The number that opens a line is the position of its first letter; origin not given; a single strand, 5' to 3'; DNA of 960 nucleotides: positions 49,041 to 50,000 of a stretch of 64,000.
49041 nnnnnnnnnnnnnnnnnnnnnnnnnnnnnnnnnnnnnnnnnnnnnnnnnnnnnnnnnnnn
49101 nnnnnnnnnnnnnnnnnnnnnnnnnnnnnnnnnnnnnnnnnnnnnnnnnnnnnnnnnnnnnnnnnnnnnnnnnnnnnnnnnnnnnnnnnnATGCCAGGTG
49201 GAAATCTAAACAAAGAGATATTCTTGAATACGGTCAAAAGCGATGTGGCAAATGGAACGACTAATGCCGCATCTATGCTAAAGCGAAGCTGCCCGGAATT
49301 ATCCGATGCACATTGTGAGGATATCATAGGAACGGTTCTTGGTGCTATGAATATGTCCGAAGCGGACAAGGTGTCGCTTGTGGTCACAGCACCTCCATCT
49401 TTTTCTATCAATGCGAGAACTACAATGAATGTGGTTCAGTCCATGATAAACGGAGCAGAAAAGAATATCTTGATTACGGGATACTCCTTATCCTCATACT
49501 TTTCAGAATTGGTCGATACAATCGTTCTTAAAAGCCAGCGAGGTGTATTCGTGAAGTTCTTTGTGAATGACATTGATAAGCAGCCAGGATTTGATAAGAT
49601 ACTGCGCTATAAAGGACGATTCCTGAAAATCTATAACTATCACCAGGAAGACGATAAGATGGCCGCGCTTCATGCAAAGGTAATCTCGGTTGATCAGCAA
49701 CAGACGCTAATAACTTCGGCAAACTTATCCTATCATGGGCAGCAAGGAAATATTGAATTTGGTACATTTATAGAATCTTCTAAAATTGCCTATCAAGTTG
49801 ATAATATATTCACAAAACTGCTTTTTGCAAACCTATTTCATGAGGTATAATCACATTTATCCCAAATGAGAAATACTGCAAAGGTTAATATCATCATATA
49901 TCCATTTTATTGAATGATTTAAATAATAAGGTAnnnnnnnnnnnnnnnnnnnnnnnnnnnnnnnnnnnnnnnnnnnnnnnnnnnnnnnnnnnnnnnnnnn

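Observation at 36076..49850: Hybrid DISARM operon with m5C MTase, SNF2 helicase and a complete type III mod-res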

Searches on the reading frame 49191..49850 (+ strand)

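Call 3: search_protein_families(library=pfam, proteins=[window:49191-49850:+])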
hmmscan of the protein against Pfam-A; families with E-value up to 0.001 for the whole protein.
window:49191-49850:+ (219 aa): 2 families
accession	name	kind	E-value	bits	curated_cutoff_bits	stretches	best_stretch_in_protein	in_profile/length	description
PF13091.12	PLDc_2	-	3.3e-15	56.5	27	1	84-210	3-131/132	PLD-like domain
PF11495.14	Regulator_TrmB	-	0.00044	20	22.2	1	74-212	7-129/233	Archaeal transcriptional regulator TrmB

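Call 4: search_protein_families(library=padloc, proteins=[window:49191-49850:+])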
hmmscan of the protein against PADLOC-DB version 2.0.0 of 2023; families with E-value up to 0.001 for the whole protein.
window:49191-49850:+ (219 aa): 27 families (the best 25 are shown)
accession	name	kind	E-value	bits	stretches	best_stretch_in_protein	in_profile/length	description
PDLC02616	DrmC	-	1.6e-96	320.3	1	1-218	1-223/224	DrmC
PDLC02611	DrmC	-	6.9e-60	199.3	1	82-219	1-138/138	DrmC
PDLC02617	DrmC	-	5.2e-47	156.6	1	119-219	1-101/101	DrmC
PDLC02592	DrmC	-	1.8e-28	97.8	1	56-211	72-225/234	DrmC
PDLC02594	DrmC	-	3.1e-26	90.3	1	60-218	77-235/240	DrmC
PDLC02595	DrmC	-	5.4e-25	86.6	1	54-209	93-257/269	DrmC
PDLC02591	DrmC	-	5.2e-24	82.8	1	62-212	96-252/260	DrmC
PDLC02585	DrmC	-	3.4e-23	80.5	1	46-215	74-249/253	DrmC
PDLC02614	DrmC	-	3.8e-22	76.7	1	71-210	15-150/153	DrmC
PDLC02597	DrmC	-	6.2e-22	76.6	1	21-206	41-231/242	DrmC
PDLC02587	DrmC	-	3.9e-20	70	2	153-216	198-261/267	DrmC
PDLC02606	DrmC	-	1.8e-19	68.2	1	53-211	10-174/182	DrmC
PDLC02607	DrmC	-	4.8e-19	66.7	1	52-210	85-253/265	DrmC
PDLC02588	DrmC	-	2.1e-17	61.6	1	42-210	69-243/256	DrmC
PDLC02609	DrmC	-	1.4e-15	56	1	44-206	66-228/241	DrmC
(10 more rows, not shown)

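Call 15: search_protein_families(library=ncbifam, proteins=[window:49191-49850:+])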
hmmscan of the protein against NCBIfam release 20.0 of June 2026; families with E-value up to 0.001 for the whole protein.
window:49191-49850:+ (219 aa): 4 families
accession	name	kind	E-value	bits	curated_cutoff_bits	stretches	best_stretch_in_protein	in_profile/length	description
NF038319.1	DISARM_DrmC_I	equivalog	5e-33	114.6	133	1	28-210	41-234/236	DISARM system phospholipase D-like protein DrmC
NF010490.0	PRK13912.1-1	equivalog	3.4e-07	30.5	211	1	78-210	31-155/159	nuclease NucT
NF010493.0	PRK13912.1-4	equivalog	0.00025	21.1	351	1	86-211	36-165/171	nuclease NucT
TIGR04265.1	bac_cardiolipin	equivalog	0.00037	19.6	290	1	64-208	307-448/483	cardiolipin synthase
